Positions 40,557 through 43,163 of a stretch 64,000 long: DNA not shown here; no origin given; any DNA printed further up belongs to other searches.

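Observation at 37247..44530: T9SS cargo island: orphan ABC ATPase, thioredoxin-motif secreted protein, PNGase F homolog, then leucyl aminopeptidase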

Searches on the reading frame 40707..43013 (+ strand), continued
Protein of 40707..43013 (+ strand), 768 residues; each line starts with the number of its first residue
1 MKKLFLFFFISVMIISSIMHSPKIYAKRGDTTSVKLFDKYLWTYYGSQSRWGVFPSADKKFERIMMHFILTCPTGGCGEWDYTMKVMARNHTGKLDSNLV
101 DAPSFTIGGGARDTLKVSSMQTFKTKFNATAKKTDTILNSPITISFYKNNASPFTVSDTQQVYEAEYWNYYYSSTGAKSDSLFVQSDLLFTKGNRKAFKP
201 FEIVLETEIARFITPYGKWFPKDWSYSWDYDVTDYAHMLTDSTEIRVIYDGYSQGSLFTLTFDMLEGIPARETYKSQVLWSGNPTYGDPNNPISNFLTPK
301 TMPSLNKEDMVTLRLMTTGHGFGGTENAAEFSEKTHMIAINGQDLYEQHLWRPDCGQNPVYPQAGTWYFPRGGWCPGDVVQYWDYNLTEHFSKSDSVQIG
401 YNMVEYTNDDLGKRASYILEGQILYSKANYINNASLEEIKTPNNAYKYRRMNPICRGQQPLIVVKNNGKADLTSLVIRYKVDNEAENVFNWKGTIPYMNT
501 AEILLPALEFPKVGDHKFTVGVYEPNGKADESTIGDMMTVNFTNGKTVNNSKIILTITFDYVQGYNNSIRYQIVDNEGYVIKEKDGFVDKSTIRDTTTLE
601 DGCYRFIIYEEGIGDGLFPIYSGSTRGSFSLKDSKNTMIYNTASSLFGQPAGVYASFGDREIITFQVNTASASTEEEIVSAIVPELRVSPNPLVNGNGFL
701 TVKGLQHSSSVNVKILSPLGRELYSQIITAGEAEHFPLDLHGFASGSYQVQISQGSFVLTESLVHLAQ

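Call 16: find_encoding_contigs(protein=P0033, flank=10000, max_places=2)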
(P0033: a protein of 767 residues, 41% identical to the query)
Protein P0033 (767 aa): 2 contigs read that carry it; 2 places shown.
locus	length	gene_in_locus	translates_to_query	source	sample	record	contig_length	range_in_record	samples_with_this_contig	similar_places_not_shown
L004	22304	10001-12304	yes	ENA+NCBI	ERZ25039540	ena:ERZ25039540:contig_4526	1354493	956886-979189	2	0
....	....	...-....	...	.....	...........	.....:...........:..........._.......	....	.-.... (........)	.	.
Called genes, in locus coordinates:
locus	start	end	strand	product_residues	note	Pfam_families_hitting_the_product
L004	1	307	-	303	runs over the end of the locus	-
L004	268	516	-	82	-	-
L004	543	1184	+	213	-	PF24391:HD-CE (weak), PF01966:HD (weak)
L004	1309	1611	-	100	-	PF18962:Por_Secre_tail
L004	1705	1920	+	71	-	-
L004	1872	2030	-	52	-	-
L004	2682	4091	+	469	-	-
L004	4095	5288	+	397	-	PF15902:Sortilin-Vps10 (faint), PF18962:Por_Secre_tail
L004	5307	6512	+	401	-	PF15902:Sortilin-Vps10 (faint), PF18962:Por_Secre_tail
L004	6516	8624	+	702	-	-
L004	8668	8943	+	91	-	-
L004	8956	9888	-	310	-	PF03631:Virul_fac_BrkB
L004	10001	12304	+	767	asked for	PF09113:N-glycanase_C, PF18962:Por_Secre_tail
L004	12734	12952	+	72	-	-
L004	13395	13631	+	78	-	PF00584:SecE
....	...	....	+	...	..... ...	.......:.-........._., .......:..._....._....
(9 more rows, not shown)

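Call 18: find_related_loci(query=A1, collection=genome_contigs, flank=10000)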
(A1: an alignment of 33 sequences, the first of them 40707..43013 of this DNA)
Query A1 (768 aa) in genome_contigs; peptide patterns used: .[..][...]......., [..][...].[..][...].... (x = any residue, [..] = any of these).
600 stretches matched a pattern (row limit reached: there are more); 590 encode a relative of the query (tblastn E <= 1e-3); the best 80 are kept; 80 distinct loci.
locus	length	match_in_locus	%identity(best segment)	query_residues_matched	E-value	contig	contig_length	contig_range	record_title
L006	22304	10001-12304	97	1-768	0e+0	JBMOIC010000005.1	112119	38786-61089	MAG: Bacteroidota bacterium isolate Deming_bin.385 contig190, whole genome shotgun sequence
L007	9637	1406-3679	95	11-768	0e+0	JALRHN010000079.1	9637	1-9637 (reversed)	MAG: Candidatus Kapaibacterium sp. isolate MYJ.27 NODE_79_length_9637_cov_3.516109, whole genome shotgun sequence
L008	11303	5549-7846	59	3-768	0e+0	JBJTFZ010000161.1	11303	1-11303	MAG: bacterium isolate samp_4319_metabat2_58 samp_4319_1155796, whole genome shotgun sequence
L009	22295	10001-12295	57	5-768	0e+0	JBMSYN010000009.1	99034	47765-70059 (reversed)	MAG: Candidatus Kapaibacteriota bacterium isolate LKB_V5_S17_50percent_par_metabat.85 NODE_33_length_99034_cov_14.649138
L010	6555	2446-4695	40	1-762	0e+0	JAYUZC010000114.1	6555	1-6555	MAG: Bacteroidota bacterium isolate GL139_UP_metabinner_9 GL139_UP_metabinner_9_113, whole genome shotgun sequence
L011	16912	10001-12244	40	9-764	0e+0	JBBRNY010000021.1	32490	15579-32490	MAG: Candidatus Kapaibacterium sp. isolate La1_metabat2.223 LA1C_B2.223_k141_3266210L_32490_cov_11.0014, whole genome sh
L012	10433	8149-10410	39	1-764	0e+0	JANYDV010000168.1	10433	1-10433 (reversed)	MAG: Bacteroidetes bacterium isolate 336R_metabinner_87 336R_k141_1814824, whole genome shotgun sequence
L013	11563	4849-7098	41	6-764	0e+0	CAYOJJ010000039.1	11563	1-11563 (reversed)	MAG TPA_asm: uncultured Alphaproteobacteria bacterium isolate SRP262948_co1_66 genome assembly, contig: NODE_5752_length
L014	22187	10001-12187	40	12-752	0e+0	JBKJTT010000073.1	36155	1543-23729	MAG: Candidatus Kapaibacterium sp. isolate ant_bin.634 k117_1836349, whole genome shotgun sequence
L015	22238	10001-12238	40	4-764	2e-178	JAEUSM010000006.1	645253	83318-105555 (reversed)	MAG: Candidatus Kapaibacterium sp. isolate new MAG-303 k141_335486, whole genome shotgun sequence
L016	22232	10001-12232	40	1-748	5e-178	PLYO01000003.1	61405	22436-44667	MAG: Ignavibacteriae bacterium isolate palsa_1295 73.20120700_P3D.263_contig_13098, whole genome shotgun sequence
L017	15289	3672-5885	33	1-752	5e-130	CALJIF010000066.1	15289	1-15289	MAG TPA_asm: uncultured Flavobacteriales bacterium isolate SRR5576002_bin.138_CONCOCT_v1.1_MAG genome assembly, contig:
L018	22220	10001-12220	33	1-768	6e-129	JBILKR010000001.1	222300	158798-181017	MAG: Flavobacteriales bacterium isolate ME2017-07-14_3300042517_group7_bin162 Rohwer_bin654_scaffold_2_c1, whole genome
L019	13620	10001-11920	42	1-763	9e-128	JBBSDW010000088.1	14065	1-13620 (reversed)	MAG: Candidatus Kapaibacterium sp. isolate LS1_sbin.25 LS1_sbin.25_K_947554_L_14065_cov_11.0000, whole genome shotgun se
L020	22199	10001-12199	34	1-760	6e-128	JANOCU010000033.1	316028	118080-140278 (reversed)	MAG: Bacteroidota bacterium isolate VAR_17_metabat_285 VAR_17_k141_1400836, whole genome shotgun sequence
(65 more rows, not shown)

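Call 33: predict_structure(alignment_id=A1)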
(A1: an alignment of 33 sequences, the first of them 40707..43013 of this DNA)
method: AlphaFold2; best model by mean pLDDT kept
length: 768 residues; sequences in the alignment: 33
mean_pLDDT: 84.8   pTM: 0.68
mean pLDDT of the five models: 84.8, 84.5, 83.6, 82.9, 81.7
residues with pLDDT >= 90: 320; 70-90: 370; 50-70: 61; < 50: 17
segments of 3 or more residues with pLDDT < 50: 20-26, 672-681
pLDDT, mean of each block of 10 residues (from residue 1): 81 74 53 93 88 90 92 75 88 88 82 84 91 90 88 88 92 90 91 82 93 80 86 94 92 84 92 94 87 91 90 89 60 85 91 72 64 70 89 91 82 83 94 92 79 73 93 96 90 93 86 82 94 89 84 94 87 89 92 93 89 82 88 90 77 82 84 39 75 75 80 89 87 82 86 86 80
secondary structure, 60 per line:
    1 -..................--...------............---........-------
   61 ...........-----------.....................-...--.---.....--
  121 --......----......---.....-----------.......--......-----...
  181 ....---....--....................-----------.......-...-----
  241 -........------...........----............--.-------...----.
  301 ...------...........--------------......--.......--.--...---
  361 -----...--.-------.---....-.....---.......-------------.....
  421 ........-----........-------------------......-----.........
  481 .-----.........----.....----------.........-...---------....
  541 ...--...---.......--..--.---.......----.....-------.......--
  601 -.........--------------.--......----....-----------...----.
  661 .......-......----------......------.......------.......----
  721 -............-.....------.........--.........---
elements in order (helices of 4 or more, strands of 3 or more residues): H2-19 E31-42 E46-53 E61-71 E83-103 E105-107 E114-118 E123-128 E133-138 E142-146 E158-164 E167-172 E178-184 E188-191 E194-213 E225-231 E242-249 E256-266 E271-282 E300-303 E310-320 E335-340 E343-349 E383-386 H388-392 E396-402 E416-428 E434-441 E461-466 E472-481 E487-495 E500-504 E515-523 E537-543 E546-548 E552-558 E569-575 E580-584 E592-598 E602-610 E628-633 E638-641 E660-667 H669-674 E685-690 E697-703 E710-716 E722-729 H730-733 E735-739 E746-754 E757-765

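Call 36: fold_search(model_id=the predicted structure, library=pdb)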
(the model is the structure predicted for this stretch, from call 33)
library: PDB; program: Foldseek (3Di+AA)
matches with E <= 10: 1597; with E <= 0.001: 104
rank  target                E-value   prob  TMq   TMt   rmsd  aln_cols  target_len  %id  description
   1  1png                  1.9e-14  1.00  0.32  0.76  10.6       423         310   19  CRYSTAL STRUCTURE OF PEPTIDE-N(4)-(N-ACETYL-BETA-D-GLUCOSAMINYL) ASPARAGINE AMIDASE AT 2.2 ANGSTROMS RESOLUTION (released 1994-11-30)
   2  3pms                  2.4e-14  1.00  0.32  0.75   7.8       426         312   19  Recombinant peptide: N-glycanase F (PNGase F) (released 2011-01-26)
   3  1pgs                  3.9e-14  1.00  0.32  0.75   8.6       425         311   20  THE THREE-DIMENSIONAL STRUCTURE OF PNGASE F, A GLYCOSYLASPARAGINASE FROM FLAVOBACTERIUM MENINGOSEPTICUM (released 1995-01-26)
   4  1pnf_A                4.1e-14  1.00  0.32  0.74   7.7       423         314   19  PNGASE F COMPLEX WITH DI-N-ACETYLCHITOBIOSE (released 1996-03-08)
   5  9vla_A                6.0e-13  1.00  0.27  0.36  27.7       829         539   10  Crystal structure of PNGase Bb in complex with MUXF glycopeptide (released 2026-02-18)
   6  7zgn_B                1.7e-11  1.00  0.30  0.43  14.5       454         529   14  Plant/insect N-glycan active PNGase (released 2022-09-07)
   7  9lwg_A                2.4e-11  1.00  0.32  0.39   7.5       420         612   14  Zebrafish ovum lysosomal peptide:N-glycanase (released 2025-12-24)
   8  4r4x                  6.2e-11  1.00  0.30  0.42  14.5       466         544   13  Structure of PNGF-II in C2 space group (released 2015-01-28)
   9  7zgn_A                2.6e-10  1.00  0.30  0.43  15.9       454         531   14  Plant/insect N-glycan active PNGase (released 2022-09-07)
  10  4r4z_B                3.7e-10  1.00  0.29  0.40  16.3       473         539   13  Structure of PNGF-II in P21 space group (released 2015-01-28)
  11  3ks7_A                6.0e-10  1.00  0.31  0.59  13.6       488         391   12  Crystal structure of Putative Peptide:N-glycosidase F (PNGase F) (YP_210507.1) from Bacteroides fragilis NCTC 9343 at  (released 2009-12-15)
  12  3ks7_D                6.3e-10  1.00  0.30  0.57  14.1       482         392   13  Crystal structure of Putative Peptide:N-glycosidase F (PNGase F) (YP_210507.1) from Bacteroides fragilis NCTC 9343 at  (released 2009-12-15)
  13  4r4z_D                6.3e-10  1.00  0.29  0.40  15.9       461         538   13  Structure of PNGF-II in P21 space group (released 2015-01-28)
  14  4r4z_A                6.3e-10  1.00  0.28  0.39  15.8       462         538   13  Structure of PNGF-II in P21 space group (released 2015-01-28)
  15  3ks7_B                9.2e-10  1.00  0.30  0.57  13.7       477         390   14  Crystal structure of Putative Peptide:N-glycosidase F (PNGase F) (YP_210507.1) from Bacteroides fragilis NCTC 9343 at  (released 2009-12-15)
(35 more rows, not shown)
